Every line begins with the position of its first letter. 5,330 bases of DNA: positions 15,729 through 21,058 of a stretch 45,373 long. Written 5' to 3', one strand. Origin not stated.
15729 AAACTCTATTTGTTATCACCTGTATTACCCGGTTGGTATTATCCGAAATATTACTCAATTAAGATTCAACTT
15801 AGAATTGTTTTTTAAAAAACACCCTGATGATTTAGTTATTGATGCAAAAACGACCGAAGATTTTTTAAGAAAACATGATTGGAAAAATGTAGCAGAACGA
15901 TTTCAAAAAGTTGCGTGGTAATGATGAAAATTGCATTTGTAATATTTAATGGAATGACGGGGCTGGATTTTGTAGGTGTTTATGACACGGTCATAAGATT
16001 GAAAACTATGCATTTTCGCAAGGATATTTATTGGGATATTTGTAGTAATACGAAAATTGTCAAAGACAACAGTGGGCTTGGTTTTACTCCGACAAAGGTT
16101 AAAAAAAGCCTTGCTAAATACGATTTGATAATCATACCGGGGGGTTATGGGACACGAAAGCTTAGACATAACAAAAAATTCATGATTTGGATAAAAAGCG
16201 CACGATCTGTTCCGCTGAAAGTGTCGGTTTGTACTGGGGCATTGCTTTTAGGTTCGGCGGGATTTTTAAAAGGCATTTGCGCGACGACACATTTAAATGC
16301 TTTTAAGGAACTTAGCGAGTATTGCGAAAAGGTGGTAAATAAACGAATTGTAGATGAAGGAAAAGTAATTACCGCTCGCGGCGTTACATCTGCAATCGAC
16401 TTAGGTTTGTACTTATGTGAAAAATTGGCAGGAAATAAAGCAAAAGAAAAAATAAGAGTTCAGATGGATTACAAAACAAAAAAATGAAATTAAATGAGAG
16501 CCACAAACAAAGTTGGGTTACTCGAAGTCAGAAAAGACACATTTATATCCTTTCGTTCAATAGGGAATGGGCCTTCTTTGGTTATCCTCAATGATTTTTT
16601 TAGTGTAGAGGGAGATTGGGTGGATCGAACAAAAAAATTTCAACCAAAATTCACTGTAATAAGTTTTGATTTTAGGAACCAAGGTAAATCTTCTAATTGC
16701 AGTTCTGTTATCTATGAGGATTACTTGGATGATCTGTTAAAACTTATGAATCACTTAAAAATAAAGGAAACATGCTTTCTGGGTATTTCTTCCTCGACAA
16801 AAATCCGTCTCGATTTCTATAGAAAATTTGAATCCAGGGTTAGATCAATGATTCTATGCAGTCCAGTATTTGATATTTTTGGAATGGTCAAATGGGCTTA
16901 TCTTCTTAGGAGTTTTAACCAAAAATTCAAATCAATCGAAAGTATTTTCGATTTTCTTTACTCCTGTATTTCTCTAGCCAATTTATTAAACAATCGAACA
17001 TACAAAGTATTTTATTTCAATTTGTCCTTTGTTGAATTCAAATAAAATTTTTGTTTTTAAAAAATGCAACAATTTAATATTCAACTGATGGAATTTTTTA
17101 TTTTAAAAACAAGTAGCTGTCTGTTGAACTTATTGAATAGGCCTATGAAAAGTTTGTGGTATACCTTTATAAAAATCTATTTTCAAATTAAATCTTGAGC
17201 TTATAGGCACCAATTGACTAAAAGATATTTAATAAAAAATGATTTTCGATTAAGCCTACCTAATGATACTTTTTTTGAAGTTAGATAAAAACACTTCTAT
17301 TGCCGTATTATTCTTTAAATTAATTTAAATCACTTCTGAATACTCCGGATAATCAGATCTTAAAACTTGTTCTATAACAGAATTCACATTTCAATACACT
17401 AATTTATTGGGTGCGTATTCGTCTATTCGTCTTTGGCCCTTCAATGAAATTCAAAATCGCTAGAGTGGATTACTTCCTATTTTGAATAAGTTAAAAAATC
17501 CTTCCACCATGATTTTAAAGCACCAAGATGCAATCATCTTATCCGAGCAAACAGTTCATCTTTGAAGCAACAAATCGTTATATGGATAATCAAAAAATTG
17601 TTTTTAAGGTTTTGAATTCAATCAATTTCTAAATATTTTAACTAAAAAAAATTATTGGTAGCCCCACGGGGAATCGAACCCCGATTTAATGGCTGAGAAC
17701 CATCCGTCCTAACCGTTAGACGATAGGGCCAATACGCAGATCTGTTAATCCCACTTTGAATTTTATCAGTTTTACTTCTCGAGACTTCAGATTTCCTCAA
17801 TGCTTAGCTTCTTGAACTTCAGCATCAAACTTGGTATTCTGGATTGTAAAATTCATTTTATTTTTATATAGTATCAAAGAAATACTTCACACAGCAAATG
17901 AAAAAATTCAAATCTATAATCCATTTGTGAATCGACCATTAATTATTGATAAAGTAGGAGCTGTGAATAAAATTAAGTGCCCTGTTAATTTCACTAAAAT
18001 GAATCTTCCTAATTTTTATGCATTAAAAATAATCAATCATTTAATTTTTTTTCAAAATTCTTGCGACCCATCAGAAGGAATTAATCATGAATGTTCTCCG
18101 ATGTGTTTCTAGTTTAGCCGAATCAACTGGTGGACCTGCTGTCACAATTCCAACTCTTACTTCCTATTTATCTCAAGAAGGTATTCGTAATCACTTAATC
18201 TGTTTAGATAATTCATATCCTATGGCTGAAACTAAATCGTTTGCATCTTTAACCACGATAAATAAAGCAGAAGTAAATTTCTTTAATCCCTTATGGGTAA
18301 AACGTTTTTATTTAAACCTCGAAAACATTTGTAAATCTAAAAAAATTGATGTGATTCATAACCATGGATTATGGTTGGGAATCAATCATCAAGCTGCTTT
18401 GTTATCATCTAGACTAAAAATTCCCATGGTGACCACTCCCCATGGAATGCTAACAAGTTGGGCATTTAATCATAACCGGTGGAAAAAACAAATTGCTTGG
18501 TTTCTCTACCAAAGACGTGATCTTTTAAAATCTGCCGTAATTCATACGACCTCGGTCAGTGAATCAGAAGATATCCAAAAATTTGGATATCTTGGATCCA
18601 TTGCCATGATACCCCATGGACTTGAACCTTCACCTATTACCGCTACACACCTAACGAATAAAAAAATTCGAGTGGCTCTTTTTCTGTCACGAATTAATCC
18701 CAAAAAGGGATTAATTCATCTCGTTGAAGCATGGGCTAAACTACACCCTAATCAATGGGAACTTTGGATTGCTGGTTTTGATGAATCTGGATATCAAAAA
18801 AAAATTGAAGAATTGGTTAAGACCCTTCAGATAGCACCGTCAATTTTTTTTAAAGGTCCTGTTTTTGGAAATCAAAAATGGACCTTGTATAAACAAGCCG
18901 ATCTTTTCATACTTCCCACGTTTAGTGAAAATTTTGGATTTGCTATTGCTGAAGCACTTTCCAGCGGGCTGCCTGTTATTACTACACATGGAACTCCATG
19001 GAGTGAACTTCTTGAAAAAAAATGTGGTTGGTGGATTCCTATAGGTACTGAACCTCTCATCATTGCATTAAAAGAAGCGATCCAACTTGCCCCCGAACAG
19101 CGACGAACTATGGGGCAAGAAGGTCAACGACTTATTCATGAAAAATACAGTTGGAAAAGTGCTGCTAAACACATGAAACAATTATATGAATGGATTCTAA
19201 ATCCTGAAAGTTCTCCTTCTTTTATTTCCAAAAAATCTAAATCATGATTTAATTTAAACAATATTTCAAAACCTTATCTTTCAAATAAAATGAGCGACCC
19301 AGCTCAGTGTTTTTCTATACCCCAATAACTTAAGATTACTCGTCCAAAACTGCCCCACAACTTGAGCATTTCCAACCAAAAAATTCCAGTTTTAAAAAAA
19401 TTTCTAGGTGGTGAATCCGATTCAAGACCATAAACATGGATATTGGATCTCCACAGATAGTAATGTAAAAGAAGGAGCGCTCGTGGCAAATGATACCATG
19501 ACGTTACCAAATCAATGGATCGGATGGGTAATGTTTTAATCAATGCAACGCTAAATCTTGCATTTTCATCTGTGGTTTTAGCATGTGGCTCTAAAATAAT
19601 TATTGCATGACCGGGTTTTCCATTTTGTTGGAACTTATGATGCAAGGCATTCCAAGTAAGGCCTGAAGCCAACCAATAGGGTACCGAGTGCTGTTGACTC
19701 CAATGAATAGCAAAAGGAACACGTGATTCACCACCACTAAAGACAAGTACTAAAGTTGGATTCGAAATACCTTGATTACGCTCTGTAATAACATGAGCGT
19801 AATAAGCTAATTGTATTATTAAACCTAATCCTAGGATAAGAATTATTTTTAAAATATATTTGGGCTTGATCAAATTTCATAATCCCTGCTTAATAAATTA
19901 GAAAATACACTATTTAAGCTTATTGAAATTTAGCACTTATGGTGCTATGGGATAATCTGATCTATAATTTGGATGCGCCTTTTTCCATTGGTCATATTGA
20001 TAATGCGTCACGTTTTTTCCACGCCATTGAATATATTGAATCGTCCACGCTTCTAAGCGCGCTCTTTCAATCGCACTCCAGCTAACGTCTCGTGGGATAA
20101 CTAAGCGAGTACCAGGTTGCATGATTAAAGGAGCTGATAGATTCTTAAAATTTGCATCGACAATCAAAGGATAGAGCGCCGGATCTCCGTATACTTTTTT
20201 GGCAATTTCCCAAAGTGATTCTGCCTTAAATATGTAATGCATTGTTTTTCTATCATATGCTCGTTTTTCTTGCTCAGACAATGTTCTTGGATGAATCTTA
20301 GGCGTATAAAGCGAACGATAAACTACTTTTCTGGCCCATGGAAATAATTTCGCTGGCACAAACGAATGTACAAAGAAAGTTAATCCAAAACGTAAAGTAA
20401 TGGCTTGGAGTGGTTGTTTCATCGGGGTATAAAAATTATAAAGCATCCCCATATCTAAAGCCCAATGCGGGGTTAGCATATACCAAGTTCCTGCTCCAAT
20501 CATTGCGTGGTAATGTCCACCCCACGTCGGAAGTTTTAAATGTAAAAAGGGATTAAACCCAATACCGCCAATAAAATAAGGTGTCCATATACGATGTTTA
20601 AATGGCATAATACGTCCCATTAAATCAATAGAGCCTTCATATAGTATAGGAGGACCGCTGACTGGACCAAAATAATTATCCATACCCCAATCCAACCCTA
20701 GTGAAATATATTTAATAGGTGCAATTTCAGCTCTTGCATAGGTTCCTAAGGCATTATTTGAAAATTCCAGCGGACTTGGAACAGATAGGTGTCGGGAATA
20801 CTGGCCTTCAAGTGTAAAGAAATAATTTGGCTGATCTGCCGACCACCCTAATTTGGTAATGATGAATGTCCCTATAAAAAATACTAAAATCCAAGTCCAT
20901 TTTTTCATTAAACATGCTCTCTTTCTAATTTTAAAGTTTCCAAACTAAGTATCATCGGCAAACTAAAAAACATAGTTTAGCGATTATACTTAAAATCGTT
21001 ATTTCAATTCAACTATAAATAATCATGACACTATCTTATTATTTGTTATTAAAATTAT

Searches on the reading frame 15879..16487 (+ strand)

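Call 84: search_protein_families(library=pfam, proteins=[window:15879-16487:+], max_evalue=1)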
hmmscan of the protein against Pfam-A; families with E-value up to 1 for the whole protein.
window:15879-16487:+ (202 aa): 3 families
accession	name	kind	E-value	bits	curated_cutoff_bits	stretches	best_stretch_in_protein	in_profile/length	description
PF01965.30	DJ-1_PfpI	-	1.2e-21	77.7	26.6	1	16-181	1-164/165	DJ-1/PfpI family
PF07685.20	GATase_3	-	0.012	15.7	27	1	74-126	33-90/196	CobB/CobQ-like glutamine amidotransferase domain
PF00117.34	GATase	-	0.15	12.1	22.8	1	76-127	38-88/190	Glutamine amidotransferase class-I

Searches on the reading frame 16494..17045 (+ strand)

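Call 84: search_protein_families(library=pfam, proteins=[window:16494-17045:+], max_evalue=1)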
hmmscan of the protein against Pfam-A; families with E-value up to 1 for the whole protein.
window:16494-17045:+ (183 aa): 3 families
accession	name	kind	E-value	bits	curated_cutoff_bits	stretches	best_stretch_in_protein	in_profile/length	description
PF00561.26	Abhydrolase_1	-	1.6e-09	38.2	25.8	1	51-128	25-103/245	alpha/beta hydrolase fold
PF12146.15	Hydrolase_4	-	0.00038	20.3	27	1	50-137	29-125/239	Serine aminopeptidase, S33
PF03096.20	Ndr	-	0.003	16.8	23.3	1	75-137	83-145/283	Ndr family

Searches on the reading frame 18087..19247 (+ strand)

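Call 8: search_protein_families(library=pfam, proteins=[window:18087-19247:+], max_evalue=0.001)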
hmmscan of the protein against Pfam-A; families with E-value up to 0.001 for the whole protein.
window:18087-19247:+ (386 aa): 7 families
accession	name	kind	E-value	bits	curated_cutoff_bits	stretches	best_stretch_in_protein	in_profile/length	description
PF00534.26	Glycos_transf_1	-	9.2e-26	90.8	26.4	1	188-347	9-170/172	Glycosyl transferases group 1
PF13692.12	Glyco_trans_1_4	-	1.8e-22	80.6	27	1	196-320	3-127/142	Glycosyl transferases group 1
PF13439.12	Glyco_transf_4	-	2.9e-18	66.9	28.5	1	15-181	2-168/170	Glycosyltransferase Family 4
PF13579.12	Glyco_trans_4_4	-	3.7e-11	44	29.7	1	15-168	1-147/158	Glycosyl transferase 4-like domain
PF20706.3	GT4-conflict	-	1.8e-07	31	26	1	188-315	191-326/385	Family 4 Glycosyltransferase in conflict systems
PF13477.12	Glyco_trans_4_2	-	1.1e-05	26.1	23.4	1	24-147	16-135/139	Glycosyl transferase 4-like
PF13524.12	Glyco_trans_1_2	-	0.00063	20.1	25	0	213-363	6-142/144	Glycosyl transferase-like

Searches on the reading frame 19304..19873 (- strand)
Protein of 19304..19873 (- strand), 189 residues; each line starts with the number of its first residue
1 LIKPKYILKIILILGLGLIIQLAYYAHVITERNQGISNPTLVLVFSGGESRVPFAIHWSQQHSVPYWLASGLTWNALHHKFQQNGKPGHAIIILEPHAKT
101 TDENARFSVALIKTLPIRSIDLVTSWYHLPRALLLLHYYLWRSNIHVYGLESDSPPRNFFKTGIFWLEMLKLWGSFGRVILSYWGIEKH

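Call 8: search_protein_families(library=pfam, proteins=[window:19304-19873:-], max_evalue=0.001)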
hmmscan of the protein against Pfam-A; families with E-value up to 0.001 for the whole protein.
window:19304-19873:- (189 aa): 1 family
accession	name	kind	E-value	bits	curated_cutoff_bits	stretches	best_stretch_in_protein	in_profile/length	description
PF02698.23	DUF218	-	2.4e-10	40.9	27.6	1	43-139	29-103/133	DUF218 domain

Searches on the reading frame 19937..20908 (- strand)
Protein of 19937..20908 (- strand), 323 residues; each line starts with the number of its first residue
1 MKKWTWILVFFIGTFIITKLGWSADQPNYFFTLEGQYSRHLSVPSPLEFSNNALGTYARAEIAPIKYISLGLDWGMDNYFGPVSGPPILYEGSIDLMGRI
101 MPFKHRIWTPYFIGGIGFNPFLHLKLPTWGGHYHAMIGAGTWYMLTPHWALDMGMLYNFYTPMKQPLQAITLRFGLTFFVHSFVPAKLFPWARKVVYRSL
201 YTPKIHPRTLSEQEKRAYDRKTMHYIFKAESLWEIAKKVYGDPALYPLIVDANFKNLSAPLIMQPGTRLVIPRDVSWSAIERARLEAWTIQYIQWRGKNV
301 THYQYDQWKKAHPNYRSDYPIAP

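Call 7: search_protein_families(library=pfam, proteins=[window:19937-20908:-], max_evalue=0.001)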
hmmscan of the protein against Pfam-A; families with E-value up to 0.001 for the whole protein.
window:19937-20908:- (323 aa): 0 families

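Call 88: search_protein_families(library=ncbifam, proteins=[window:19937-20908:-], max_evalue=1)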
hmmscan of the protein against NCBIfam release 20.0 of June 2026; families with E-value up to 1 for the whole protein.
window:19937-20908:- (323 aa): 2 families
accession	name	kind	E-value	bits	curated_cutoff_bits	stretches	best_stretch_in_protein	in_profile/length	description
NF008399.0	PRK11198.1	equivalog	2.3e-09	37.8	134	1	216-273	90-147/149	peptidoglycan-binding protein LysM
NF033163.1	lipo_LipL71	equivalog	0.026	13.5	600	1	220-273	405-460/471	lipoprotein LipL71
